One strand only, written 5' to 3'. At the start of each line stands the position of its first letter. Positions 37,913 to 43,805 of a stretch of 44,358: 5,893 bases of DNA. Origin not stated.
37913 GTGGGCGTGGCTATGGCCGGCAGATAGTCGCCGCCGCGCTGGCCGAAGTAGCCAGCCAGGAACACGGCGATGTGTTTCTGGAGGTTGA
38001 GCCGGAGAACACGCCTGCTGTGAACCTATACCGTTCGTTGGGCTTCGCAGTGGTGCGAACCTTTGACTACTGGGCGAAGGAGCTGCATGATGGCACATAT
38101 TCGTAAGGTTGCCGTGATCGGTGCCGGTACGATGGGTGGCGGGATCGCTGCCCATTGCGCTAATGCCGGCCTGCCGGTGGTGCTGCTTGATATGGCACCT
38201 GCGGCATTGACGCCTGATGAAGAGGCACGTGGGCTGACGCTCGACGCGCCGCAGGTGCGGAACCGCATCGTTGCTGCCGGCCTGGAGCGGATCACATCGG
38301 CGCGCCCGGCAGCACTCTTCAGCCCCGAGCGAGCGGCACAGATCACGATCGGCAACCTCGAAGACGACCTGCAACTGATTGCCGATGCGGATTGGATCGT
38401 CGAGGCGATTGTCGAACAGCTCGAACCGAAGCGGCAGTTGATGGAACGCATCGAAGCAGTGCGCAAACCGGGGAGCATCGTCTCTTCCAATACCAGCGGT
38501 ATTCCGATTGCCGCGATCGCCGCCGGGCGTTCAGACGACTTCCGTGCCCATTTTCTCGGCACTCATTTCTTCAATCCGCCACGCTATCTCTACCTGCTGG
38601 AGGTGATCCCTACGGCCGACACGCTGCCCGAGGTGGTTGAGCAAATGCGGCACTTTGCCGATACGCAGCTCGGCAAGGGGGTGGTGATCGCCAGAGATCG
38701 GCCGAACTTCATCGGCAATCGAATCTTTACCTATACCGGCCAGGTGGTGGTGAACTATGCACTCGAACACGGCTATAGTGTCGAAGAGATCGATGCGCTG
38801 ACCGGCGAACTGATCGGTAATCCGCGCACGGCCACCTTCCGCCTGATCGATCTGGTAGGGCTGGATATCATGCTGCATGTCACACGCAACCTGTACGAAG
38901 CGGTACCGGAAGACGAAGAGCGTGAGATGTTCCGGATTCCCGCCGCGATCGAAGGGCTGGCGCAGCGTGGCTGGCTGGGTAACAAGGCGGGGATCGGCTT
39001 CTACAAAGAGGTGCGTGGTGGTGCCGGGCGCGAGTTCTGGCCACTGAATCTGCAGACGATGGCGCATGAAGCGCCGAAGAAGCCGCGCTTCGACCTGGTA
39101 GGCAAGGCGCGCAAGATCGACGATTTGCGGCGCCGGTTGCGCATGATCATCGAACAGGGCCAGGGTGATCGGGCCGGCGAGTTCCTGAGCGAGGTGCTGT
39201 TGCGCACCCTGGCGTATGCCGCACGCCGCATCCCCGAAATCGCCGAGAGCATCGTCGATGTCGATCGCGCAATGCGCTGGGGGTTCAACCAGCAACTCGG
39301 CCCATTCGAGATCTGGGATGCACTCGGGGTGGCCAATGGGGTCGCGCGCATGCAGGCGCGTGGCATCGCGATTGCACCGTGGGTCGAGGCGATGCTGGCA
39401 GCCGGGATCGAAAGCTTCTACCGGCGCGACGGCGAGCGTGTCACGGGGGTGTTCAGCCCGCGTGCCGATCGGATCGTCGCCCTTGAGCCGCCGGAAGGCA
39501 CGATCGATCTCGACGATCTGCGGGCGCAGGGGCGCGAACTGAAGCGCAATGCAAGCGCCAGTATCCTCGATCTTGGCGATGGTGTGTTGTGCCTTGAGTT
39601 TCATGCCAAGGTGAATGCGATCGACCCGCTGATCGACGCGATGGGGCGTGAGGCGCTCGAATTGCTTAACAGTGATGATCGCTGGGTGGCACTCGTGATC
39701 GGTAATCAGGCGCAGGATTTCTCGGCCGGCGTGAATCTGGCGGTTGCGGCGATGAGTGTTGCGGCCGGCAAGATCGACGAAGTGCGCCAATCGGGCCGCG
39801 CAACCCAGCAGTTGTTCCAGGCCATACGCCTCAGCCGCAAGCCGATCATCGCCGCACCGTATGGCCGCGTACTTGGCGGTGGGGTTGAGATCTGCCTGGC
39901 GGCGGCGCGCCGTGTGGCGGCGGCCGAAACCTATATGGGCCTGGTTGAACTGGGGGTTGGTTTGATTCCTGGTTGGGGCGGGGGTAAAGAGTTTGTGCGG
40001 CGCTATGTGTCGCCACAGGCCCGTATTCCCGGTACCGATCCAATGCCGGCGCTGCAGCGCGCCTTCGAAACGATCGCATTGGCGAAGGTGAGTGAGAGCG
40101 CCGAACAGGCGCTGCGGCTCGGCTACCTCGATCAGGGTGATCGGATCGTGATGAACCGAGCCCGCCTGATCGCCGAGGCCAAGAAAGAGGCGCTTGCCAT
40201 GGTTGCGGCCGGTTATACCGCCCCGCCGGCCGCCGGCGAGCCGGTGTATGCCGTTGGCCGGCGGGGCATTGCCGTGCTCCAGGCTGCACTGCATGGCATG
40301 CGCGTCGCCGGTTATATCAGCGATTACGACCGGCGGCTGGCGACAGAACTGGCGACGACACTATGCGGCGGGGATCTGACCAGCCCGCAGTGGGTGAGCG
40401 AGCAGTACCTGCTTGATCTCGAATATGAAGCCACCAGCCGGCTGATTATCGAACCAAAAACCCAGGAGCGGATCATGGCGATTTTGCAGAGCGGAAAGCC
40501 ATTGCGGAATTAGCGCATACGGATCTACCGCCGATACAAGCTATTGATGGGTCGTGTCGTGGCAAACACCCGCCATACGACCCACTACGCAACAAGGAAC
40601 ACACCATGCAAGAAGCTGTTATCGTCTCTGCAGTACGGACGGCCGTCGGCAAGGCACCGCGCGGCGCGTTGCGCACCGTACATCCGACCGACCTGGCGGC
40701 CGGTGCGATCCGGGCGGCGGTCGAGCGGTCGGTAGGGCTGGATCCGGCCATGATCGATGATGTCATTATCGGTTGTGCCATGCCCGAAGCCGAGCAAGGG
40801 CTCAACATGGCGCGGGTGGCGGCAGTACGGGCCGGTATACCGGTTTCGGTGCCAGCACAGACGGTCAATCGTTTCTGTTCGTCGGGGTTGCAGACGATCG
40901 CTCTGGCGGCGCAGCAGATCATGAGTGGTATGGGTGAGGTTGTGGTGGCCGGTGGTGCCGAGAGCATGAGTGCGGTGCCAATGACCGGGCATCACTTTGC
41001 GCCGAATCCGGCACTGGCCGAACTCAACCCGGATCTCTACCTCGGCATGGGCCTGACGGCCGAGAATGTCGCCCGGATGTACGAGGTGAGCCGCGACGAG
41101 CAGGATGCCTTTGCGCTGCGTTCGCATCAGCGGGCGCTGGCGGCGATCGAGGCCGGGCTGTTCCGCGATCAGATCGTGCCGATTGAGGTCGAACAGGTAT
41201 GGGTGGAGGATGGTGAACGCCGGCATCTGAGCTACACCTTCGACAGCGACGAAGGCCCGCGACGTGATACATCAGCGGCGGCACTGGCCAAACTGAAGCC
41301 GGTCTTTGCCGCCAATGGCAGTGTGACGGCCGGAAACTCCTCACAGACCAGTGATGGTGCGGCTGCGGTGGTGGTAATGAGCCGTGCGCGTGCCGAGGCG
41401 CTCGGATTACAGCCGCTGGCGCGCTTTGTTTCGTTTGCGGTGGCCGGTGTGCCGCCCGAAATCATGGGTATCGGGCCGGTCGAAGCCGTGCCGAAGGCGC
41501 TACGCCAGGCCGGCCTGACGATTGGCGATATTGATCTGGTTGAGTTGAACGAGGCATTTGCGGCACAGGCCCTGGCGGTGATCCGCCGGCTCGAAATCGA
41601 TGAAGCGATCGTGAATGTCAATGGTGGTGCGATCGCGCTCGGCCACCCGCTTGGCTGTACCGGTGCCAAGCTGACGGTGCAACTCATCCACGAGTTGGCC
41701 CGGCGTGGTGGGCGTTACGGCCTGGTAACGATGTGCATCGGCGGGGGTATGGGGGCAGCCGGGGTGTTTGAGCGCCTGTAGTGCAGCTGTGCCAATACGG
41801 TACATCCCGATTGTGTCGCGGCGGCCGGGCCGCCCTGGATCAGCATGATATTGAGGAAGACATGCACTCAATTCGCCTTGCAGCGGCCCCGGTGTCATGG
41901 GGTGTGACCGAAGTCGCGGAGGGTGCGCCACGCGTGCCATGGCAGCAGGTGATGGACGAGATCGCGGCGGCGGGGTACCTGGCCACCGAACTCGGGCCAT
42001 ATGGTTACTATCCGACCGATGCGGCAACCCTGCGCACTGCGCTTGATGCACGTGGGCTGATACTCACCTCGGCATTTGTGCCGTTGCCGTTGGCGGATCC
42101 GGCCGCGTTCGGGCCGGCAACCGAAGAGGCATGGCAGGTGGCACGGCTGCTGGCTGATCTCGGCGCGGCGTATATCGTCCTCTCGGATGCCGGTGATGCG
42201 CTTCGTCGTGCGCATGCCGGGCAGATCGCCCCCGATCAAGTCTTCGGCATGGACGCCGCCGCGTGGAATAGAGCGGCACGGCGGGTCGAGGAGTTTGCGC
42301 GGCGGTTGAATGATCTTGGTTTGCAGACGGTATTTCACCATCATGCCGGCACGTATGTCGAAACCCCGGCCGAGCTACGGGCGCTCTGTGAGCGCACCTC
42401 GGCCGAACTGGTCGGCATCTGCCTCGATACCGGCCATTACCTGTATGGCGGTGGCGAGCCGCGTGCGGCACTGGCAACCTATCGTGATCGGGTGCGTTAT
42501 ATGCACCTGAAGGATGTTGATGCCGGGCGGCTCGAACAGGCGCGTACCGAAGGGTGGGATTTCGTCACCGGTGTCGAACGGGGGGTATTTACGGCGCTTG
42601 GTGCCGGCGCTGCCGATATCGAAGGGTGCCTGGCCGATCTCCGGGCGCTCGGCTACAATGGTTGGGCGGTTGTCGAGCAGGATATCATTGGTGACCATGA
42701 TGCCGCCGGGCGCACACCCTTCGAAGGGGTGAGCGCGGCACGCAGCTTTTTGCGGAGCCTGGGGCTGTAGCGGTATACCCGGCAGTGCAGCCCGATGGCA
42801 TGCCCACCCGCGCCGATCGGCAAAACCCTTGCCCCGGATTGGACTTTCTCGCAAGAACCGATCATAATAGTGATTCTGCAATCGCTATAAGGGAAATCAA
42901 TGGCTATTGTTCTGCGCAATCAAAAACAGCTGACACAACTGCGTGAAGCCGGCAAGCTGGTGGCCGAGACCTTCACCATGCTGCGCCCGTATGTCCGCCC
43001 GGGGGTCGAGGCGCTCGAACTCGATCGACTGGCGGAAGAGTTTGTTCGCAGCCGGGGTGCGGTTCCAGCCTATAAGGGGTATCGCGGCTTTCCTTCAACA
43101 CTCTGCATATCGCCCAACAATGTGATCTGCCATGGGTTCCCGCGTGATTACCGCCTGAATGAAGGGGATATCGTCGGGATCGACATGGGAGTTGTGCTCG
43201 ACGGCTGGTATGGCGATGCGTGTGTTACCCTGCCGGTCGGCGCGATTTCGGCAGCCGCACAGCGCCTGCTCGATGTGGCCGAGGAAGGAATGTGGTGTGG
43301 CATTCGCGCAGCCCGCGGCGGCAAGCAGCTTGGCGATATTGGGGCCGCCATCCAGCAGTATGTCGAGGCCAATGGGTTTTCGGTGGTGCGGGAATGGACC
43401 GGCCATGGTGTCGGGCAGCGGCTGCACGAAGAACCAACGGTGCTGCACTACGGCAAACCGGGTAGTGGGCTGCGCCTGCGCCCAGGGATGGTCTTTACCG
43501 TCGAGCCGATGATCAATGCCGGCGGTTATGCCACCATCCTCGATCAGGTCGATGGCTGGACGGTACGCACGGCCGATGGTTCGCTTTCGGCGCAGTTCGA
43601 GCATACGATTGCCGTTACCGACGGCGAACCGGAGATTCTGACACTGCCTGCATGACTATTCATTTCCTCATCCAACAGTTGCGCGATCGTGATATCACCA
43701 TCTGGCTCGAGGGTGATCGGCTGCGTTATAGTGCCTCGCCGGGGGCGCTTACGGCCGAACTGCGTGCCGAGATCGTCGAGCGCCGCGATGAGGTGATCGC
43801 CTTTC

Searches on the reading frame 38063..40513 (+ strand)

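Call 39: search_protein_families(library=pfam, proteins=[window:38063-40513:+])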
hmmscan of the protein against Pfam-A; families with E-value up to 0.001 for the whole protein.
window:38063-40513:+ (816 aa): 5 families
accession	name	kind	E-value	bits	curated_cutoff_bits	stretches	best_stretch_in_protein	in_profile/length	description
PF02737.24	3HCDH_N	-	8.1e-43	146.9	22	1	15-212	1-179/180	3-hydroxyacyl-CoA dehydrogenase, NAD binding domain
PF00725.27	3HCDH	-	2.4e-20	73.3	22.1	1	216-315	2-96/97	3-hydroxyacyl-CoA dehydrogenase, C-terminal domain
PF16113.10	ECH_2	-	2.5e-12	47.4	27.2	1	508-641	3-136/335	Enoyl-CoA hydratase/isomerase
PF00378.25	ECH_1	-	7.9e-12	45.5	27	1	508-649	6-144/251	Enoyl-CoA hydratase/isomerase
PF03446.21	NAD_binding_2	-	0.00047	20.6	21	0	15-50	1-36/161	NAD binding domain of 6-phosphogluconate dehydrogenase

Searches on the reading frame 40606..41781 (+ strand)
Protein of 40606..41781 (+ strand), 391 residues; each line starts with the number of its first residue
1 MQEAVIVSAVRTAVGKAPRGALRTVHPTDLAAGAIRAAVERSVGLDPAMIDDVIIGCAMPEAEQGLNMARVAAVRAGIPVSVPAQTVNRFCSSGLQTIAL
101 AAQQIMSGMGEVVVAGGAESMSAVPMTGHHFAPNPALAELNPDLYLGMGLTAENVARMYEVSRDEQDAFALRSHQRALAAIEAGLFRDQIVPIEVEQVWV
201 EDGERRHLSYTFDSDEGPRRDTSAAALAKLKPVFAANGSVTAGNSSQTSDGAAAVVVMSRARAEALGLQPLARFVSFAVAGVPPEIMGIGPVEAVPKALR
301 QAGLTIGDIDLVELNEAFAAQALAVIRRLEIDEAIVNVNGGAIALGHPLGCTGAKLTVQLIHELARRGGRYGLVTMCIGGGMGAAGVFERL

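Call 39: search_protein_families(library=pfam, proteins=[window:40606-41781:+])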
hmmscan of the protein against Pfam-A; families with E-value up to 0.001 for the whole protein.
window:40606-41781:+ (391 aa): 4 families
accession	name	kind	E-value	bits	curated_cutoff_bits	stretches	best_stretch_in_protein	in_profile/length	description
PF00108.29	Thiolase_N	-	7.9e-76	255.3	26.4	1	5-260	2-259/260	Thiolase, N-terminal domain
PF02803.24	Thiolase_C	-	4.3e-51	172.1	27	1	269-390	2-123/123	Thiolase, C-terminal domain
PF00109.32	ketoacyl-synt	-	4.6e-05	23.6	20.8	1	83-122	166-205/252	Beta-ketoacyl synthase, N-terminal domain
PF22691.2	Thiolase_C_1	-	0.00026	21.2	28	0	292-326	21-55/144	Thiolase C-terminal domain-like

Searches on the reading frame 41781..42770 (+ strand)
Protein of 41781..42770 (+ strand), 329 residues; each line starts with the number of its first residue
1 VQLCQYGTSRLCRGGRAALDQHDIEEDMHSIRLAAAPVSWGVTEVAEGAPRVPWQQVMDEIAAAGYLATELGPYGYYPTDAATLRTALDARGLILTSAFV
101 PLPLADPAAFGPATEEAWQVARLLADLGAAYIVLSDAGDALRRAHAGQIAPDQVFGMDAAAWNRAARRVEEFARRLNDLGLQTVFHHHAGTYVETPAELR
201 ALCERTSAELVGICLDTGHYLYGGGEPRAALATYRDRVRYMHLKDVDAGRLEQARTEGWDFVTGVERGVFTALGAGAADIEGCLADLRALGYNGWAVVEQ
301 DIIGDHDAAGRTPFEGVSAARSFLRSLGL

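Call 40: search_protein_families(library=pfam, proteins=[window:41781-42770:+], max_evalue=0.01)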
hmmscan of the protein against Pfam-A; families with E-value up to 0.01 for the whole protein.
window:41781-42770:+ (329 aa): 1 family
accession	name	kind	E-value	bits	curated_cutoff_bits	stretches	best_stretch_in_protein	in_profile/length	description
PF01261.30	AP_endonuc_2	-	3.9e-27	96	31.1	1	59-303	2-232/249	Xylose isomerase-like TIM barrel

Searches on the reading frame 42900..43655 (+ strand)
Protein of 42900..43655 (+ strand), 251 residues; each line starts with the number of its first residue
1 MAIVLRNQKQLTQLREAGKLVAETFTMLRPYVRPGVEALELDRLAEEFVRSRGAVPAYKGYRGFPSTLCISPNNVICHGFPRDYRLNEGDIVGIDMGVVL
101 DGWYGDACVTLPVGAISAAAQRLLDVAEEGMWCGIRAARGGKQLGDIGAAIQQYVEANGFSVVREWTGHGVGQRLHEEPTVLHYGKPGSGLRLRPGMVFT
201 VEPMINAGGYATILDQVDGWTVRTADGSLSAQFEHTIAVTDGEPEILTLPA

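Call 40: search_protein_families(library=pfam, proteins=[window:42900-43655:+], max_evalue=0.01)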
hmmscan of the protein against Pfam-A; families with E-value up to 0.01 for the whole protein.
window:42900-43655:+ (251 aa): 1 family
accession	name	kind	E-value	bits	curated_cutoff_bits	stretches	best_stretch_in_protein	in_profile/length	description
PF00557.29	Peptidase_M24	-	1.2e-49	169.4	23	1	13-241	2-208/208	Metallopeptidase family M24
